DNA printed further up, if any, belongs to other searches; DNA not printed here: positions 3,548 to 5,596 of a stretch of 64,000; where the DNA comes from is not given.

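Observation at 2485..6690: AT-rich four-gene cassette (acidic protein, repeat-tailed protein, two-domain classical AAA+ ATPase, cytoplasmic FGE-fold protein): candidate undescribed conflict/defence system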

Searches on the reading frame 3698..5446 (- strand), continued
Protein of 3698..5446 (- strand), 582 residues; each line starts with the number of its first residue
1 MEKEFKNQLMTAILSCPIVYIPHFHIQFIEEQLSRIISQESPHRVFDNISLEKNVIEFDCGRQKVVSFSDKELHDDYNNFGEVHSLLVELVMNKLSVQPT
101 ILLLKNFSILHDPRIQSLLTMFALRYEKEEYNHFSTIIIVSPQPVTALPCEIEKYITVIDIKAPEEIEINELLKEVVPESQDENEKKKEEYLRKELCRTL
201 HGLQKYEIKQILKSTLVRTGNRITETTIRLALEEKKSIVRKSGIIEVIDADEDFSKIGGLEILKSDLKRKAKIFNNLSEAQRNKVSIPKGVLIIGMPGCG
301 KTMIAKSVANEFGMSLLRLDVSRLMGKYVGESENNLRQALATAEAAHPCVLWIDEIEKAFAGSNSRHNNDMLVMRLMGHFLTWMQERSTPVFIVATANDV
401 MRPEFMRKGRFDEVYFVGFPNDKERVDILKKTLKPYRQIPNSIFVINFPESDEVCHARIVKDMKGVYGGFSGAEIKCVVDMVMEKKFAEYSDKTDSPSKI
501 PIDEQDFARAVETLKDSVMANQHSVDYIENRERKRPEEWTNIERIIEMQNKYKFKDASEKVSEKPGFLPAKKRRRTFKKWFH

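Call 15: find_related_loci(query=A1, collection=genome_contigs, flank=10000)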
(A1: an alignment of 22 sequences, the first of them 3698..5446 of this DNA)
Query A1 (582 aa) in genome_contigs; peptide patterns used: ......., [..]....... (x = any residue, [..] = any of these).
600 stretches matched a pattern (row limit reached: there are more); 423 encode a relative of the query (tblastn E <= 1e-3); the best 80 are kept; 80 distinct loci.
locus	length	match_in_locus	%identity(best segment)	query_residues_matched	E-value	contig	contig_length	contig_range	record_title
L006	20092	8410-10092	48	1-559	2e-164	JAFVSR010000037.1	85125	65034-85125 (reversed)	MAG: Bacteroidaceae bacterium isolate RGIG5359 Sheep_Colon-3__c247716, whole genome shotgun sequence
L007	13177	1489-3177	49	5-559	9e-162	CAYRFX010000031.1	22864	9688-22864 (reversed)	MAG TPA_asm: uncultured Bacteroidaceae bacterium isolate SRP315200_co2_310 genome assembly, contig: NODE_1846_length_228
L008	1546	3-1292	56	133-560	3e-164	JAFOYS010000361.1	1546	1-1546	MAG: Alistipes sp. isolate RGIG920 Dairy_cattle_Rectum-4__c893966, whole genome shotgun sequence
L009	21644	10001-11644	47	1-558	9e-142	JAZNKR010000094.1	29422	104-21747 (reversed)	MAG: Bacteroidaceae bacterium isolate T1900044674_TS20190140.MAGScoT_cleanbin_000017 SGB_1621_k141_3259138, whole genome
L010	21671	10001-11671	43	5-559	8e-135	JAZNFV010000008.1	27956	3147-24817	MAG: Tidjanibacter sp. isolate T1900044711_TS20190177.MAGScoT_cleanbin_000007 SGB_1833_k141_243934, whole genome shotgun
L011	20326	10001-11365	38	4-489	9e-86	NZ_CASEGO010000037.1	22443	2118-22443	Uncultured Brachyspira sp. isolate B53_L1_309309_idba_bin.149 B53_L1_309309_idba_bin.149.fa_scaffold_2282, whole genome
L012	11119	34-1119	42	114-502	2e-83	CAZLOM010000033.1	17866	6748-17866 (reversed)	MAG TPA_asm: uncultured Piscirickettsiaceae bacterium isolate SRP272421_co3_39 genome assembly, contig: NODE_7827_length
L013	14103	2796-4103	37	17-492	2e-82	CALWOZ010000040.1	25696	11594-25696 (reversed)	MAG: uncultured Clostridia bacterium isolate BRZ_IE__bin35 genome assembly, contig: BRZ_IE__NODE_3270_length_25696_cov_2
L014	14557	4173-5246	40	110-487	1e-80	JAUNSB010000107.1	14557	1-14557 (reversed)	MAG: Prevotella sp. isolate S4M_St_13 NODE_1322_length_14557_cov_30.936629, whole genome shotgun sequence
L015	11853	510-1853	36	14-487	1e-79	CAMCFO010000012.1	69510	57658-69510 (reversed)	MAG: uncultured Bacteroidales bacterium isolate SRR17382094_bin.1_metaWRAP_v1.3_MAG genome assembly, contig: ERZ10544646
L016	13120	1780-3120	36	14-487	6e-79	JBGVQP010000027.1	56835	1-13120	MAG: Candidatus Cryptobacteroides sp. isolate fecal_MAG_161 fecal_MAG_161_contig_0027, whole genome shotgun sequence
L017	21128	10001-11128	41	95-492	1e-78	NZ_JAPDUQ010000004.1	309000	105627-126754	Segatella copri strain N016-9 4, whole genome shotgun sequence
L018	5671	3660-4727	38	146-518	3e-71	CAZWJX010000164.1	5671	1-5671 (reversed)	MAG TPA_asm: uncultured Syntrophobacterales bacterium isolate binchicken_co1_112 genome assembly, contig: NODE_7496_leng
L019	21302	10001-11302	35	62-511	5e-71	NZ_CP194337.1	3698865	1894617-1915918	Curtobacterium sp. SP.BCo chromosome, complete genome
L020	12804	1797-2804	38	136-489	1e-70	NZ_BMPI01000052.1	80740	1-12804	Dactylosporangium sucinum strain JCM 19831 sequence052, whole genome shotgun sequence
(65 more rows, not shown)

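Call 21: search_protein_families(library=pfam, proteins=[L007:257-1003:+, L007:1017-1463:+, L007:3177-4481:+, L010:8570-9454:+, L010:9507-9968:+, L010:11674-12789:+, L009:6739-8610:+, L009:13099-13989:+, L006:7637-8404:+, L006:7011-7634:+], max_evalue=0.1)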
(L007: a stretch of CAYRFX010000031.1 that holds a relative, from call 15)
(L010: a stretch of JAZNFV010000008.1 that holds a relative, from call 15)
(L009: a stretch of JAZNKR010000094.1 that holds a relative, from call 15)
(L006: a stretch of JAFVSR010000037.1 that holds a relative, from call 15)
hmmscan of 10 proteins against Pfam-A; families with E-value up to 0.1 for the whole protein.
L007:257-1003:+ (248 aa): 2 families
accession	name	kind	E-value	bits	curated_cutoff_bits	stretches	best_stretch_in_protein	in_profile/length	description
PF00307.36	CH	-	0.031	14.9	26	0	49-126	5-82/109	Calponin homology (CH) domain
PF14891.12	Peptidase_M91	-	0.063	14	25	0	99-184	27-105/176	Effector protein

L007:1017-1463:+ (148 aa): 1 family
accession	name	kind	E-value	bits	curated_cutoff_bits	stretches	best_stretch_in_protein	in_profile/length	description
PF07541.17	EIF_2_alpha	-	0.044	14.2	22.8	0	23-58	25-60/114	Eukaryotic translation initiation factor 2 alpha subunit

L007:3177-4481:+ (434 aa): 0 families

L010:8570-9454:+ (294 aa): 3 families
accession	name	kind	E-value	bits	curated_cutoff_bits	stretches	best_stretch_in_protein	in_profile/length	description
PF14075.11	UBN_AB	-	0.005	16.9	25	1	48-112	44-108/211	Ubinuclein conserved middle domain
PF23589.2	WH_AprA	-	0.038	15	27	0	37-97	8-72/94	AprA winged helix domain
PF09865.15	DUF2092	-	0.059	13.2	21.2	1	77-159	124-204/212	Predicted periplasmic protein (DUF2092)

L010:9507-9968:+ (153 aa): 0 families

L010:11674-12789:+ (371 aa): 1 family
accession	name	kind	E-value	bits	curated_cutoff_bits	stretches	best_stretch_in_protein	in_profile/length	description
PF07603.17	Lcl_C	-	1.1e-08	35.9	34.9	1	247-368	8-116/117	Lcl C-terminal domain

L009:6739-8610:+ (623 aa): 19 families
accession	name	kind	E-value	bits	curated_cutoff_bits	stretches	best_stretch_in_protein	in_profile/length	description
PF03781.23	FGE-sulfatase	-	2e-38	132.9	23.3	1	393-616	4-253/255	Sulfatase-modifying factor enzyme 1-like domain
PF13676.11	TIR_2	-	4.6e-15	56.6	28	1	57-185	1-122/122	TIR domain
PF01582.25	TIR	-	0.00015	22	21.3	1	54-153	1-97/179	TIR domain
PF13248.11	Zn_ribbon_3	-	0.00016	21.5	27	1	246-269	1-24/26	zinc-ribbon domain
PF03285.20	Paralemmin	-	0.00039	20.5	27.3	1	321-385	46-110/333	Paralemmin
PF08937.16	ThsB_TIR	-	0.0006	20.6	21.2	1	58-154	1-97/100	Thoeris protein ThsB, TIR-like domain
PF12773.13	DZR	-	0.0012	19.4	27.3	1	247-268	24-45/45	Double zinc ribbon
PF11932.13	DUF3450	-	0.0018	18.1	32.6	1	297-383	19-105/241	Protein of unknown function (DUF3450)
PF13851.11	GAS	-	0.0042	16.9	32.3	1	300-371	63-134/200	Growth-arrest specific micro-tubule binding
PF05266.19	DUF724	-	0.0047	17.3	38.4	1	303-372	90-159/188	Protein of unknown function (DUF724)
PF24555.1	CC4_CEP85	-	0.0051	17.7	27.3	1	313-368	21-76/85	Centrosomal protein of 85 kDa-like, CC4 coiled-coil domain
PF05859.17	Mis12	-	0.0059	16.8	25.7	1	276-368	104-201/231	Mis12 protein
PF25450.1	Rab11-FIP3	-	0.0068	17.1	31.9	1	301-366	54-119/125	Rab11-FIP3-like domain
PF22747.2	Zn_ribbon_DUF2089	-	0.0086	16.6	27.6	1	250-268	1-19/32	DUF2089 zinc ribbon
PF07888.16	CALCOCO1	-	0.035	13.5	36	1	308-372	178-249/496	Calcium binding and coiled-coil domain (CALCOCO1) like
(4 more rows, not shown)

L009:13099-13989:+ (296 aa): 1 family
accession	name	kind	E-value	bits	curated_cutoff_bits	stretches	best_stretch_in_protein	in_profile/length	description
PF04607.23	RelA_SpoT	-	2.6e-14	53.9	27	1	31-158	1-112/113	Region found in RelA / SpoT proteins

L006:7637-8404:+ (255 aa): 6 families
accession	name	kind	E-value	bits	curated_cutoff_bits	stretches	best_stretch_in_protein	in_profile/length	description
PF01442.23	Apolipoprotein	-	0.0024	18.1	90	1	178-237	124-183/190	Apolipoprotein A1/A4/E domain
PF09682.15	Phage_holin_6_1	-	0.0088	16.9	24.9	1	167-232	11-80/101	Bacteriophage holin of superfamily 6 (Holin_LLH)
PF05802.16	SctB2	-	0.018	15.9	26.5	1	116-237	39-162/162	SPI-2 type 3 secretion system translocon protein SctB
PF07464.16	ApoLp-III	-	0.045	14.3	36.3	1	187-247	80-137/146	Apolipophorin-III precursor (apoLp-III)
PF20072.4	DUF6468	-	0.063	13.9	26.9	1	192-244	15-67/76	Domain of unknown function (DUF6468)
PF00709.27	Adenylsucc_synt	-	0.084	12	27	0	171-233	145-207/416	Adenylosuccinate synthetase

L006:7011-7634:+ (207 aa): 2 families
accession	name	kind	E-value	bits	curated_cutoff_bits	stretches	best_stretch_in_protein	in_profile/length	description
PF03147.19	FDX-ACB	-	0.069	14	31.1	1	152-184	60-92/94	Ferredoxin-fold anticodon binding domain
PF14677.12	FANCI_S3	-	0.077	13.1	25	0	73-137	101-165/216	FANCI solenoid 3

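Call 22: search_solved_structures(query=window:3698-5446:-, max_evalue=0.001)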
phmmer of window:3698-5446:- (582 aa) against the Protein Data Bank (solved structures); distinct sequences matched with E-value up to 0.001: 272 (the best 60 are shown).
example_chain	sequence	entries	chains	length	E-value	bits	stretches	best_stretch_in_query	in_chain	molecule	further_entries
7rlh_A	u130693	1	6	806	4.9e-49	170.8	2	222-434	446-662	Transitional endoplasmic reticulum ATPase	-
7rlg_A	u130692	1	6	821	5e-49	170.7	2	222-434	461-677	Transitional endoplasmic reticulum ATPase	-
7wub_D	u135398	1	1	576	5.8e-49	170.5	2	222-434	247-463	Transitional endoplasmic reticulum ATPase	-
7wub_C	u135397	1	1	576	6e-49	170.5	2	222-434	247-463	Transitional endoplasmic reticulum ATPase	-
6mck_A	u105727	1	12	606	8.7e-49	169.9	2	222-434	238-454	Transitional endoplasmic reticulum ATPase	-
7rlj_A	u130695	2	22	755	1.4e-48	169.3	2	222-434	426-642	Transitional endoplasmic reticulum ATPase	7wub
8yka_A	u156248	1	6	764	1.4e-48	169.2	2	222-434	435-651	Transitional endoplasmic reticulum ATPase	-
5c18_A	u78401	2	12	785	1.5e-48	169.1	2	222-434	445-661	Transitional endoplasmic reticulum ATPase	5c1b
7rlb_A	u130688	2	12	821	1.6e-48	169.1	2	222-434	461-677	Transitional endoplasmic reticulum ATPase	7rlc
7y4w_A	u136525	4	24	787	1.6e-48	169.1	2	222-434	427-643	Transitional endoplasmic reticulum ATPase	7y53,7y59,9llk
5c19_A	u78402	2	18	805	1.7e-48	168.9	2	222-434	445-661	Transitional endoplasmic reticulum ATPase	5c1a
7bp9_A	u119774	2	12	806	1.7e-48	168.9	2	222-434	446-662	Transitional endoplasmic reticulum ATPase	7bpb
10qq_A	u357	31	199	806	1.7e-48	168.9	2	222-434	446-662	Transitional endoplasmic reticulum ATPase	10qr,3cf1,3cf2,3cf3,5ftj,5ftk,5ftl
7bp8_A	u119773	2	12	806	1.7e-48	168.9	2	222-434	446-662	Transitional endoplasmic reticulum ATPase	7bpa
7k57_A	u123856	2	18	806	1.7e-48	168.9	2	222-434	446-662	Transitional endoplasmic reticulum ATPase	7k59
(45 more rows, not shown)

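Call 24: find_related_loci(query=A1, collection=metagenome_contigs, flank=7000)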
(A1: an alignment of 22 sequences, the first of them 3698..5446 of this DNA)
Query A1 (582 aa) in metagenome_contigs; peptide patterns used: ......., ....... (x = any residue, [..] = any of these).
600 stretches matched a pattern (row limit reached: there are more); 559 encode a relative of the query (tblastn E <= 1e-3); the best 80 are kept; 80 distinct loci.
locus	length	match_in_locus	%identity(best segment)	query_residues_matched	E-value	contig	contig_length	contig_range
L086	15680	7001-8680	51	4-560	1e-176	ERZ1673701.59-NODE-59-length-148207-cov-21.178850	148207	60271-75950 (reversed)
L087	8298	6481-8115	45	1-560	9e-143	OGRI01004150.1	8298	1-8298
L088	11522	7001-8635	44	1-560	4e-132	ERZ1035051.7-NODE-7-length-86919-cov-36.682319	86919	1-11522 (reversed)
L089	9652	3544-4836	39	17-487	3e-91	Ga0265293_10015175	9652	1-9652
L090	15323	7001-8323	40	17-500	1e-90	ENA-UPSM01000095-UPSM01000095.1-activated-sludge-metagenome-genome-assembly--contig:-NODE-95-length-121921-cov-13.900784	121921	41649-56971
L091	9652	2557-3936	39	17-518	1e-90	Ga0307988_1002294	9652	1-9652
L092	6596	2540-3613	44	114-487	2e-88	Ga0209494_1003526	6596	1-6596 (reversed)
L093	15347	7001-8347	37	14-494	4e-85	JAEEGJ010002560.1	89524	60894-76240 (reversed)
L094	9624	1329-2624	38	17-487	2e-84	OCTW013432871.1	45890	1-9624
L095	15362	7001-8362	36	1-492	2e-84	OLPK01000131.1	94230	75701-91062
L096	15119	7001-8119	42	102-496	8e-84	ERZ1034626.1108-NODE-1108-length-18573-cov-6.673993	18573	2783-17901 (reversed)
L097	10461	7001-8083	42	110-492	3e-83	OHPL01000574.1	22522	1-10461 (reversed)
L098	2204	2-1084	44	110-487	5e-87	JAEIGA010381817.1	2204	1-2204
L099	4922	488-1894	37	1-495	3e-83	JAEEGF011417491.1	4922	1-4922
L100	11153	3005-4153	41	110-525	1e-82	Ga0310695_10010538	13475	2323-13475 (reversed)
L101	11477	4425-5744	39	102-578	2e-82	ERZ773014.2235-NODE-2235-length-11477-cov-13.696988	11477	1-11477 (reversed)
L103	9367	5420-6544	40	98-496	7e-81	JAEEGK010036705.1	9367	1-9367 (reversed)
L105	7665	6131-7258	40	95-492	6e-79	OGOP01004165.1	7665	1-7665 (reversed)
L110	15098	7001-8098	42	102-487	2e-76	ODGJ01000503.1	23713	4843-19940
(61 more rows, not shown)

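Call 41: predict_structure(alignment_id=A1)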
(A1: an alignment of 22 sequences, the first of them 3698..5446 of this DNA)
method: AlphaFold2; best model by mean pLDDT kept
length: 582 residues; sequences in the alignment: 22
mean_pLDDT: 79.6   pTM: 0.63
mean pLDDT of the five models: 79.6, 75.4, 73.6, 70.7, 69.9
residues with pLDDT >= 90: 101; 70-90: 382; 50-70: 71; < 50: 28
segments of 3 or more residues with pLDDT < 50: 527-531, 562-582
pLDDT, mean of each block of 10 residues (from residue 1): 86 92 83 85 74 87 84 80 89 85 88 90 92 91 77 86 80 79 76 82 80 86 84 78 76 83 89 83 83 80 90 86 64 73 76 78 54 72 77 82 62 84 90 86 86 88 88 90 91 74 92 87 62 65 77 80 35 33 30
secondary structure, 60 per line:
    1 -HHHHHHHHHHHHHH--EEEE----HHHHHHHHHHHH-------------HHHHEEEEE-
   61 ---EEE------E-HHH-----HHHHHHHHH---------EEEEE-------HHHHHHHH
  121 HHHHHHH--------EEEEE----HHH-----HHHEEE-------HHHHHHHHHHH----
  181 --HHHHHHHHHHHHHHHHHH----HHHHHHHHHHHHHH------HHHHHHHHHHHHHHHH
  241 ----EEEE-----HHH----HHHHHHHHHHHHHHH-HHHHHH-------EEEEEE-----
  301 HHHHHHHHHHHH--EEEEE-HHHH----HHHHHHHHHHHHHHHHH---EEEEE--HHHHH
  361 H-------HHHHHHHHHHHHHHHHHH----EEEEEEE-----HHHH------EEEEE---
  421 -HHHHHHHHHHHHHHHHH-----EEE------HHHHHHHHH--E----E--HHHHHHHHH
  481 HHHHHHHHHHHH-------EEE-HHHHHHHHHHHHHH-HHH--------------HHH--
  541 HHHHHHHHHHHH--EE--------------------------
elements in order: H2-15 E18-21 H26-37 H51-54 E55-59 E64-66 H83-91 E101-105 H113-127 E136-140 E156-158 H166-176 H183-200 H205-218 H225-240 E245-248 H261-275 H277-282 E290-295 H301-312 E315-319 H321-324 H329-345 E349-353 H356-361 H369-386 E391-397 H403-406 E413-417 H422-438 E444-446 H453-461 H472-492 E500-502 H504-517 H541-552

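Call 49: fold_search(model_id=the predicted structure, library=pdb)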
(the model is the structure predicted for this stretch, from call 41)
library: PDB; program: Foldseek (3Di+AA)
matches with E <= 10: 1840; with E <= 0.001: 1316
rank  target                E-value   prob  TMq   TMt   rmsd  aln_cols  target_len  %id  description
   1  8rhn_L                3.0e-20  1.00  0.43  0.45  11.3       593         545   18  Structure of the 55LCC ATPase complex (released 2024-03-27)
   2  7z34_m                4.7e-20  1.00  0.56  0.46   6.4       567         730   18  Structure of pre-60S particle bound to DRG1(AFG2). (released 2022-09-21)
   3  7ln4_E                5.3e-20  1.00  0.56  0.46   7.9       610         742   18  Cryo-EM structure of human p97 in complex with Npl4/Ufd1 and polyubiquitinated Ub-Eos (FOM, Class 3) (released 2021-09-15)
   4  8rhn_K                8.6e-20  1.00  0.41  0.45  11.1       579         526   20  Structure of the 55LCC ATPase complex (released 2024-03-27)
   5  7t3i_A                9.0e-20  1.00  0.57  0.57   7.4       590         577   16  CryoEM structure of the Rix7 D2 Walker B mutant (released 2022-03-02)
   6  8rhn_M                9.0e-20  1.00  0.42  0.46  11.0       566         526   21  Structure of the 55LCC ATPase complex (released 2024-03-27)
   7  8rhn_N                1.1e-19  1.00  0.42  0.45  11.2       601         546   20  Structure of the 55LCC ATPase complex (released 2024-03-27)
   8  9bji_A                1.3e-19  1.00  0.55  0.56   7.0       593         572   17  Cryo-EM structure of apo NVL (released 2026-01-21)
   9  7swl_D                1.4e-19  1.00  0.54  0.56   7.6       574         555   16  CryoEM structure of the N-terminal-deleted Rix7 AAA-ATPase (released 2022-03-02)
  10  7lmz_E                1.6e-19  1.00  0.55  0.45   7.1       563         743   20  Cryo-EM structure of human p97 in complex with Npl4/Ufd1 and Ub6 (Class 1) (released 2021-09-15)
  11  5c18_A                1.6e-19  1.00  0.39  0.33  11.2       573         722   19  p97-delta709-728 in complex with ATP-gamma-S (released 2016-01-13)
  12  5c1a_A                1.6e-19  1.00  0.39  0.32  11.7       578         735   19  p97-N750D/R753D/M757D/Q760D in complex with ATP-gamma-S (released 2016-01-13)
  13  7ln4_D                1.9e-19  1.00  0.55  0.45   7.5       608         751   18  Cryo-EM structure of human p97 in complex with Npl4/Ufd1 and polyubiquitinated Ub-Eos (FOM, Class 3) (released 2021-09-15)
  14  5c18_B                2.3e-19  1.00  0.40  0.33  11.3       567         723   19  p97-delta709-728 in complex with ATP-gamma-S (released 2016-01-13)
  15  7lmz_C                2.4e-19  1.00  0.55  0.45   7.6       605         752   18  Cryo-EM structure of human p97 in complex with Npl4/Ufd1 and Ub6 (Class 1) (released 2021-09-15)
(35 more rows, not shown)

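Call 53: search_dna_similar(query=window:3698-5446:-, collection=phages, mode=protein, max_rows=15)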
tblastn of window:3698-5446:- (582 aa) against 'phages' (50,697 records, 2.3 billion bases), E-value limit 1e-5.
Records with a match: 137; places in all: 141; records where one place covers at least 80% of the query: 0.
Best place of each record, by identity: <60% 137.
By first word of the organism name: Mycobacterium 34; Vibrio 32; Pseudomonas 25; Rhizobium 6; Rhodobacter 5; Stenotrophomonas 4; Acidianus 4; Listeria 4; Paenibacillus 4; Salmonella 2; and 12 more.
By host as written in the record: Mycobacterium smegmatis mc2 155 18; - 16; Pseudomonas aeruginosa 9; Mycobacterium smegmatis mc2155 6; Vibrio parahaemolyticus 5; Rhodobacter capsulatus YW1 5; Pseudomonas aeruginosa PAO1 5; Mycobacterium smegmatis mc#155 4; and 49 more.
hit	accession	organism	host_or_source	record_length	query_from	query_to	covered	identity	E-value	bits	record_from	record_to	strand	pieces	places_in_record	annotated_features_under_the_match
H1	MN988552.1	Rhizobium phage RHph_I4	Rhizobium phaseoli N771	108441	137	536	69%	30.4%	3e-42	169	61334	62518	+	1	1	ATPase domain-containing protein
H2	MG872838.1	Mycobacterium phage JangDynasty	Mycobacterium smegmatis mc2 155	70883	92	489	68%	30.1%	9e-38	155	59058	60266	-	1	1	95: AAA-ATPase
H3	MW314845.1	Mycobacterium phage TelAviv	Mycobacterium smegmatis mc#155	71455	92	489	68%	30.1%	9e-38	155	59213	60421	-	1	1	93: AAA-ATPase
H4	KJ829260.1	Mycobacterium phage YungJamal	Mycobacterium smegmatis mc2 155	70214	92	489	68%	30.1%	9e-38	155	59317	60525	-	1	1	97: AAA-ATPase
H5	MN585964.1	Mycobacterium phage Blessica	soil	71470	92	489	68%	30.1%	1e-37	155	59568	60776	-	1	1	97: AAA-ATPase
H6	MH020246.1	Mycobacterium phage SchoolBus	Mycobacterium smegmatis mc2 155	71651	92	489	68%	30.1%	1e-37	155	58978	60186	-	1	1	95: AAA-ATPase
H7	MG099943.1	Mycobacterium phage Familton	Mycobacterium smegmatis mc2 155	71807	92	489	68%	30.1%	1e-37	155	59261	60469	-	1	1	AAA-ATPase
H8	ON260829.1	Mycobacterium phage Idergollasper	Mycobacterium smegmatis mc#155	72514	92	489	68%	30.1%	1e-37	155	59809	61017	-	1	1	98: AAA-ATPase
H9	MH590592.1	Mycobacterium phage Ryadel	Mycobacterium smegmatis mc2 155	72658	92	489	68%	30.1%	1e-37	155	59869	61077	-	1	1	99: AAA-ATPase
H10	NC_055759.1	Mycobacterium phage Ryadel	Mycobacterium smegmatis mc2 155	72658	92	489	68%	30.1%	1e-37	155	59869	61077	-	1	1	99: AAA-ATPase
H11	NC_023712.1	Mycobacterium phage Firecracker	Mycobacterium smegmatis mc2 155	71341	92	489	68%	29.9%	1e-37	155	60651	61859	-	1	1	100: AAA-ATPase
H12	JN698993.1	Mycobacterium phage Firecracker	Mycobacterium smegmatis mc2 155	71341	92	489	68%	29.9%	1e-37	155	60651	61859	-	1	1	100: AAA-ATPase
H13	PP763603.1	Mycobacterium phage Wildflower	Mycobacterium smegmatis mc2155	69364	92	489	68%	29.9%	1e-37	155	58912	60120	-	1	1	97: AAA-ATPase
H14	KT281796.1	Mycobacterium phage Zakhe101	Mycobacterium smegmatis mc2 155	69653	92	489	68%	29.9%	1e-37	155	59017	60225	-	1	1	AAA-ATPase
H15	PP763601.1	Mycobacterium phage Ashwin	Mycobacterium smegmatis mc2155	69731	92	489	68%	29.9%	1e-37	155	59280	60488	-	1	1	97: AAA-ATPase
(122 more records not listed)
